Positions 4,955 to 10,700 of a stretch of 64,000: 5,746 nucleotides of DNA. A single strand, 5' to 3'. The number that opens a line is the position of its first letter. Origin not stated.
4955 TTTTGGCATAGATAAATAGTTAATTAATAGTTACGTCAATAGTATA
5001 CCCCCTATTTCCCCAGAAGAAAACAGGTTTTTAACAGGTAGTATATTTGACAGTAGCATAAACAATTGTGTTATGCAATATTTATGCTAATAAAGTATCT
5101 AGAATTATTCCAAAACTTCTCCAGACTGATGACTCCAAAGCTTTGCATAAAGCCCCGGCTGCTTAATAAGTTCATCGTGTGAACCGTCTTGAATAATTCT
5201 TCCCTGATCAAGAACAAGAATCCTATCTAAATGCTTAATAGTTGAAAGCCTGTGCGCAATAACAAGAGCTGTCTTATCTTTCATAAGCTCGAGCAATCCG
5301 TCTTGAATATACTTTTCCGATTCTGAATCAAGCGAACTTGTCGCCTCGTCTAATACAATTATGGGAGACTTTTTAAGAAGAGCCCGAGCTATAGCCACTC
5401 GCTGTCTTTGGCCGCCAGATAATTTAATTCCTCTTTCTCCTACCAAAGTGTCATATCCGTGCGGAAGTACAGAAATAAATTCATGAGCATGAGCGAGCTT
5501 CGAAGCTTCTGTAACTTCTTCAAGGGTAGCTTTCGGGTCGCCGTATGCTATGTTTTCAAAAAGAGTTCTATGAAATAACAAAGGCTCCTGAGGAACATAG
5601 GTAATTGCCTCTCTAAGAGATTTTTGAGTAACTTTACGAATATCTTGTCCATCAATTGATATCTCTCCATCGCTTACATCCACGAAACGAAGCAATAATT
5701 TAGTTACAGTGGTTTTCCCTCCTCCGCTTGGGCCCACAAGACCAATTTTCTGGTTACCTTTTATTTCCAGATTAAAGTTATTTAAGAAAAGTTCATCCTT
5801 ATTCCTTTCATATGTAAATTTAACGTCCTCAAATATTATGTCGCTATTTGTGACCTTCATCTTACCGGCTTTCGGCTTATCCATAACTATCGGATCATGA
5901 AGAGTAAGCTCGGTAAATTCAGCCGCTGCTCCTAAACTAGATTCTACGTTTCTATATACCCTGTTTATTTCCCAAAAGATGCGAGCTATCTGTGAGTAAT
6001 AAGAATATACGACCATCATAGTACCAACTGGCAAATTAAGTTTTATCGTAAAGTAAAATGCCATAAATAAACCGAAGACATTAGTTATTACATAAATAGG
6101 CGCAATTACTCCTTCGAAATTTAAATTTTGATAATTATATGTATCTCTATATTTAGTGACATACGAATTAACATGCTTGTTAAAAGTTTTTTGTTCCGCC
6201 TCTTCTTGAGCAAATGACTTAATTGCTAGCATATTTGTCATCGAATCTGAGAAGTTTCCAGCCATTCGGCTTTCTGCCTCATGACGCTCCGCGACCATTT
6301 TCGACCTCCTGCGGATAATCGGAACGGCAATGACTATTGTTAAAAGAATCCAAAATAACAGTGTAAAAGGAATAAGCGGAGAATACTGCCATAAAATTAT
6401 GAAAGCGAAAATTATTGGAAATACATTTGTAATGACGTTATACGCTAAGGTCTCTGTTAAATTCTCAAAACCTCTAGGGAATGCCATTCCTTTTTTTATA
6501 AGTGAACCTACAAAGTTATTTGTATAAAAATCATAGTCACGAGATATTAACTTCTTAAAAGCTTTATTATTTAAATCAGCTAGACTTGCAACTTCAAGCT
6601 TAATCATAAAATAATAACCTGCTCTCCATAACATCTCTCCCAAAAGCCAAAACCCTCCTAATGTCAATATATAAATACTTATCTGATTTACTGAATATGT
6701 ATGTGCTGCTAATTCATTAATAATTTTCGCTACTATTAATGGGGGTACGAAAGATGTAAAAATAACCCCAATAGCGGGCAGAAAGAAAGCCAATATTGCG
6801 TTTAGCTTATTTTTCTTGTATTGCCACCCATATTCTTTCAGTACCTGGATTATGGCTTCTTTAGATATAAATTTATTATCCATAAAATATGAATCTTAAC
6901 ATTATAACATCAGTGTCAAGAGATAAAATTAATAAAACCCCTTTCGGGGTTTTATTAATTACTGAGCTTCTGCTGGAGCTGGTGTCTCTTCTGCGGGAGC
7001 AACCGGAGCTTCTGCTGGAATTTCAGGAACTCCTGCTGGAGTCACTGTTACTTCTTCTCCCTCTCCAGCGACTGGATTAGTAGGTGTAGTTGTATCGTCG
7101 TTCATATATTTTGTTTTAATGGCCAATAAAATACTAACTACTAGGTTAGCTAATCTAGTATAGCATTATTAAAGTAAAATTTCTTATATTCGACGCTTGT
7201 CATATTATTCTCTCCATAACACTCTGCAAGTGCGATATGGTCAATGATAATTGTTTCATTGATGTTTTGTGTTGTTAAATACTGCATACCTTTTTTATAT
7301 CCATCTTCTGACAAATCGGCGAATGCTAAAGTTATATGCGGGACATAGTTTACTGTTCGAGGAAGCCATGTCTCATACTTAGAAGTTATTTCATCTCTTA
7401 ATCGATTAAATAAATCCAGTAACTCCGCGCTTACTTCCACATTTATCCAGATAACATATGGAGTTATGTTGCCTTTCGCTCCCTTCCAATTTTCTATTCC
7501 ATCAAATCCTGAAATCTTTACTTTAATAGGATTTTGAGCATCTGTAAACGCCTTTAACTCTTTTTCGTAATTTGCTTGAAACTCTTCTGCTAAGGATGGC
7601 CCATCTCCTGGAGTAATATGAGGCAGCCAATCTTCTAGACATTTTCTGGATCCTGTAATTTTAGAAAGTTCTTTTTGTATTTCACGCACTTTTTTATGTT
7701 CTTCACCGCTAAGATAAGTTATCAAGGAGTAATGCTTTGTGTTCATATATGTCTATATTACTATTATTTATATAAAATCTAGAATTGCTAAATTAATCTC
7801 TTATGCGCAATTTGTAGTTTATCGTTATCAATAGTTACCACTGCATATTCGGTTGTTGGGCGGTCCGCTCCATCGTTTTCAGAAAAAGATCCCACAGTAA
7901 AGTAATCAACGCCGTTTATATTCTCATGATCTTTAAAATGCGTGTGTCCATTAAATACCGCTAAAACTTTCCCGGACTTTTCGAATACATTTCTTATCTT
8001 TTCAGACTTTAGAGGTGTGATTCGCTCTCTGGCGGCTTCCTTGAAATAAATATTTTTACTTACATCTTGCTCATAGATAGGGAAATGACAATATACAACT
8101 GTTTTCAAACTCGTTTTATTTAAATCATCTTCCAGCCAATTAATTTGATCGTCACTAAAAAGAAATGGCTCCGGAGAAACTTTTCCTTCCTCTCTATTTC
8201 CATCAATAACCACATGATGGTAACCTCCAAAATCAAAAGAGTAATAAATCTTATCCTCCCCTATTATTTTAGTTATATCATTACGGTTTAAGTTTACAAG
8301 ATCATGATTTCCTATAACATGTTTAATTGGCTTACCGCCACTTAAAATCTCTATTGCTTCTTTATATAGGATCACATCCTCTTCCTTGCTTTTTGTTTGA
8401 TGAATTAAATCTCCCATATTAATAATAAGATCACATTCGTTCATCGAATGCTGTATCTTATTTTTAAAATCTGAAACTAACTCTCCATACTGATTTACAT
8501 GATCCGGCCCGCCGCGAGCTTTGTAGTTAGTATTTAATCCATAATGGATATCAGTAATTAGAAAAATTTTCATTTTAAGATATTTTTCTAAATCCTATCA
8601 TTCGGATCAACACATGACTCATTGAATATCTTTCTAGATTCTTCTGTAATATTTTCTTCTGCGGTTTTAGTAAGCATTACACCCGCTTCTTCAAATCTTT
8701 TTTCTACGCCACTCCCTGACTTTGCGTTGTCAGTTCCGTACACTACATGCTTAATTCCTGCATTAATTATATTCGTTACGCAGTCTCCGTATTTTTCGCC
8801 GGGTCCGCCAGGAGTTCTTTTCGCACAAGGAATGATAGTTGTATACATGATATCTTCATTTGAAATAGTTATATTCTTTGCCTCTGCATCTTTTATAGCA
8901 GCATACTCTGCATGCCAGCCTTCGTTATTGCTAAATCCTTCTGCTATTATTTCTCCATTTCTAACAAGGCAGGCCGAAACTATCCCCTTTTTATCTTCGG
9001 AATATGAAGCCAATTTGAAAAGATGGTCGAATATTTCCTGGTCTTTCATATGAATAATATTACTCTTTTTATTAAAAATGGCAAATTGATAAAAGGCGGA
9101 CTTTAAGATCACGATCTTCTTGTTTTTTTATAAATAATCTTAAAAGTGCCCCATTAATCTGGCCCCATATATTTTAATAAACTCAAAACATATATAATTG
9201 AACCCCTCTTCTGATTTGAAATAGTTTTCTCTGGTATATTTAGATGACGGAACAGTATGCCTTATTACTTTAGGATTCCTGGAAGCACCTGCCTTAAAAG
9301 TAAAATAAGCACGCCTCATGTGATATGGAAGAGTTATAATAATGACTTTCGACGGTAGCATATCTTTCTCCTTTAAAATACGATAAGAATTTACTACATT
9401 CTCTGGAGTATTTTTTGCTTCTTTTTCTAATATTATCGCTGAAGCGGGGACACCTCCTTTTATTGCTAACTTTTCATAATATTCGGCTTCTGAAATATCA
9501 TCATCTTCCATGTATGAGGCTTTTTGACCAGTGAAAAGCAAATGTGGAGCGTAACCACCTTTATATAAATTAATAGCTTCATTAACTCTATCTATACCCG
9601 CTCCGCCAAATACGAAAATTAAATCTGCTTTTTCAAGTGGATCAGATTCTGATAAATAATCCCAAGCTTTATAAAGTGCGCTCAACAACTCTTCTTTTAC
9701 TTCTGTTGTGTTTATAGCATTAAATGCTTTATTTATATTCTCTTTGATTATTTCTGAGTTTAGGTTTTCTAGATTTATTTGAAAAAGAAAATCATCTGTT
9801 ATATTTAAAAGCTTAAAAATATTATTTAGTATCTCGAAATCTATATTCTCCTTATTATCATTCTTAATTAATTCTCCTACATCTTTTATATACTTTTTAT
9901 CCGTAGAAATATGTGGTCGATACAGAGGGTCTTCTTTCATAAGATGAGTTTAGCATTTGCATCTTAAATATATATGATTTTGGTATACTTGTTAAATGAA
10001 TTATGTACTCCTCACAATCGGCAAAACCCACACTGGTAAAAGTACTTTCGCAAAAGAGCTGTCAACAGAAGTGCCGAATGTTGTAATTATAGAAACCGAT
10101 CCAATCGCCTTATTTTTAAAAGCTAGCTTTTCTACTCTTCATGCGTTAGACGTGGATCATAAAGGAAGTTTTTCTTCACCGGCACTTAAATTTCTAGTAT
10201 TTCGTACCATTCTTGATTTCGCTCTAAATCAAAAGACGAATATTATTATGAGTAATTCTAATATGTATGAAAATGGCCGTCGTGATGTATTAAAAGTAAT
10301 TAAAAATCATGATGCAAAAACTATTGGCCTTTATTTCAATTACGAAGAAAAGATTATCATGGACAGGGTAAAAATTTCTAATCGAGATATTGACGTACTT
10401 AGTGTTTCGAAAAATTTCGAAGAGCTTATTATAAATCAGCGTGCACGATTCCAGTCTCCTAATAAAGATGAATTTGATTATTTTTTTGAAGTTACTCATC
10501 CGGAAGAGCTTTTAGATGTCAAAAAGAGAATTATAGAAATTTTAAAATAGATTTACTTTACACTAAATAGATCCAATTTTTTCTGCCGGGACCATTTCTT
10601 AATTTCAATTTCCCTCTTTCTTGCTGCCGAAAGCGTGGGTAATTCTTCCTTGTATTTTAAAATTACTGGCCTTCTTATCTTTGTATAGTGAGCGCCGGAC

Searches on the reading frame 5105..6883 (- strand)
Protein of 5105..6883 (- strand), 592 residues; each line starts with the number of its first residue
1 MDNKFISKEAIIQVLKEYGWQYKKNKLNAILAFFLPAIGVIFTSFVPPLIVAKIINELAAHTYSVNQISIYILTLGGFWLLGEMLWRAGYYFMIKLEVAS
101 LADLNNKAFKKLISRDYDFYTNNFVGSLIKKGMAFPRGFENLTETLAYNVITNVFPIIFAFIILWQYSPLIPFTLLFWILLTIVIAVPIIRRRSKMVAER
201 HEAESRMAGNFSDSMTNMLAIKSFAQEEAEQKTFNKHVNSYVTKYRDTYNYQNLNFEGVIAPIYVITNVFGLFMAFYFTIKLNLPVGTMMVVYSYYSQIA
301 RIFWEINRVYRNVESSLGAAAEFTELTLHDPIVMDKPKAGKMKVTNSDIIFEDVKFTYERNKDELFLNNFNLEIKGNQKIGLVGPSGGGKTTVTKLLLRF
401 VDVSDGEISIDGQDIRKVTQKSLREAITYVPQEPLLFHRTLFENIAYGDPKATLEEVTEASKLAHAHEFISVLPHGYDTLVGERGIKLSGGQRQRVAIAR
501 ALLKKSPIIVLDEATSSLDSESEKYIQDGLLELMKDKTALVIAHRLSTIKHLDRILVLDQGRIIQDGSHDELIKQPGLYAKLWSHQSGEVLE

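Call 85: search_protein_families(library=pfam, proteins=[window:5105-6883:-], max_evalue=0.00001)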
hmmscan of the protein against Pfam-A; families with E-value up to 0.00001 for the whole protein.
window:5105-6883:- (592 aa): 3 families
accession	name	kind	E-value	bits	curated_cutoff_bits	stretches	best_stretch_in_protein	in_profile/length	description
PF00005.33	ABC_tran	-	1.7e-31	110.1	25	1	367-516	1-137/137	ABC transporter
PF00664.28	ABC_membrane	-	1.7e-19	71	28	1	31-299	2-270/274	ABC transporter transmembrane region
PF02463.25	SMC_N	-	8.5e-07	29.1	40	1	227-556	135-209/220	RecF/RecN/SMC N terminal domain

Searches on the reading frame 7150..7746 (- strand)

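Call 85: search_protein_families(library=pfam, proteins=[window:7150-7746:-], max_evalue=0.00001)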
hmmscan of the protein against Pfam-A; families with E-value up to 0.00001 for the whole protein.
window:7150-7746:- (198 aa): 2 families
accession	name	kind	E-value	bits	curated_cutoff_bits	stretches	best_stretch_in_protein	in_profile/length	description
PF13563.12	2_5_RNA_ligase2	-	1.9e-09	38.2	27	1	37-174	21-146/152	2'-5' RNA ligase superfamily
PF02834.22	LigT_PEase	-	1.2e-06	29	23.3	0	103-142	5-41/87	LigT like Phosphoesterase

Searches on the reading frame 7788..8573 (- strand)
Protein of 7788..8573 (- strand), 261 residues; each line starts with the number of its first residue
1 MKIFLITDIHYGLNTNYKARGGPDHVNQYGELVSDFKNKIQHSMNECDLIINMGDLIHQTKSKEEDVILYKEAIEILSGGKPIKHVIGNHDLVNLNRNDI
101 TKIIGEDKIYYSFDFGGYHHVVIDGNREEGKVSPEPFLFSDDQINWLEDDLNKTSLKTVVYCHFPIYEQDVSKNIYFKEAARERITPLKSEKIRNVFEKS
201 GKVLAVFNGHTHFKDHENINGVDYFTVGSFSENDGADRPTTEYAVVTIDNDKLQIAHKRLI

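Call 85: search_protein_families(library=pfam, proteins=[window:7788-8573:-], max_evalue=0.00001)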
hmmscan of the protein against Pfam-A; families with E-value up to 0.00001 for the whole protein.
window:7788-8573:- (261 aa): 2 families
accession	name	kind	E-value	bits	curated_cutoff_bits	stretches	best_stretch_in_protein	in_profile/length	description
PF00149.33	Metallophos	-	1.2e-13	52.4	21.5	1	1-212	1-189/191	Calcineurin-like phosphoesterase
PF12850.12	Metallophos_2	-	2.8e-09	37.6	27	1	1-250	1-153/154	Calcineurin-like phosphoesterase superfamily domain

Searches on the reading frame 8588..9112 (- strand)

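Call 85: search_protein_families(library=pfam, proteins=[window:8588-9112:-], max_evalue=0.00001)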
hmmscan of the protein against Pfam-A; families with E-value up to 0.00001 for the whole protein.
window:8588-9112:- (174 aa): 2 families
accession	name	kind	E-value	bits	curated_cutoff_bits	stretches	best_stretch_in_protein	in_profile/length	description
PF00383.29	dCMP_cyt_deam_1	-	9.7e-14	51.5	25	1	23-127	3-102/102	Cytidine and deoxycytidylate deaminase zinc-binding region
PF14437.12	MafB19-deam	-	9.6e-10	39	27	1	23-134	2-108/142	MafB19-like deaminase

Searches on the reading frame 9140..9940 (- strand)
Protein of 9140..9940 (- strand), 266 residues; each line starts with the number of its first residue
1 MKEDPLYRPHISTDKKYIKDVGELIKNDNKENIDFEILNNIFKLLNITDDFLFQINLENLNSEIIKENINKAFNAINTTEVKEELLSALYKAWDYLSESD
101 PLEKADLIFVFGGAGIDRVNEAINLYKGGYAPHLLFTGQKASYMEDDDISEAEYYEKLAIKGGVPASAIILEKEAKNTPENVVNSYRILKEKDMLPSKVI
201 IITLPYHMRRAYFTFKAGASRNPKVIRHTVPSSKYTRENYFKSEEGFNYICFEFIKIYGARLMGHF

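Call 65: find_encoding_contigs(protein=window:9140-9940:-, flank=10000, max_places=1)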
Protein window:9140-9940:- (266 aa): no gene with exactly this product is on record in the collection.

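Call 85: search_protein_families(library=pfam, proteins=[window:9140-9940:-], max_evalue=0.00001)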
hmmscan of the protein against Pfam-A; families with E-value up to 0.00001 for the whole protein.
window:9140-9940:- (266 aa): 1 family
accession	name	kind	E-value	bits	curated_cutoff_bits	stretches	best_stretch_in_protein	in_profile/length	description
PF02698.23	DUF218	-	5.2e-24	85.1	27.6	1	106-236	1-118/133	DUF218 domain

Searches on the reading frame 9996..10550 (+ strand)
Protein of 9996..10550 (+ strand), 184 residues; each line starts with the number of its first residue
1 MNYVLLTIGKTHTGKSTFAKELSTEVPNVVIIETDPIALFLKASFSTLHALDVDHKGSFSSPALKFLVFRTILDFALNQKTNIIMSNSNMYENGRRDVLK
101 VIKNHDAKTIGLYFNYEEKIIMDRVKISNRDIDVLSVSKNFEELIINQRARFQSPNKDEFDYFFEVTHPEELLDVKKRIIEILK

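Call 85: search_protein_families(library=pfam, proteins=[window:9996-10550:+], max_evalue=0.00001)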
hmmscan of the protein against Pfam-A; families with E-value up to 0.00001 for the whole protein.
window:9996-10550:+ (184 aa): 1 family
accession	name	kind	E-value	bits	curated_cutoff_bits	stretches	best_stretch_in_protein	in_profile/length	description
PF13671.12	AAA_33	-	4e-08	34.1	27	1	4-129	1-119/143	AAA domain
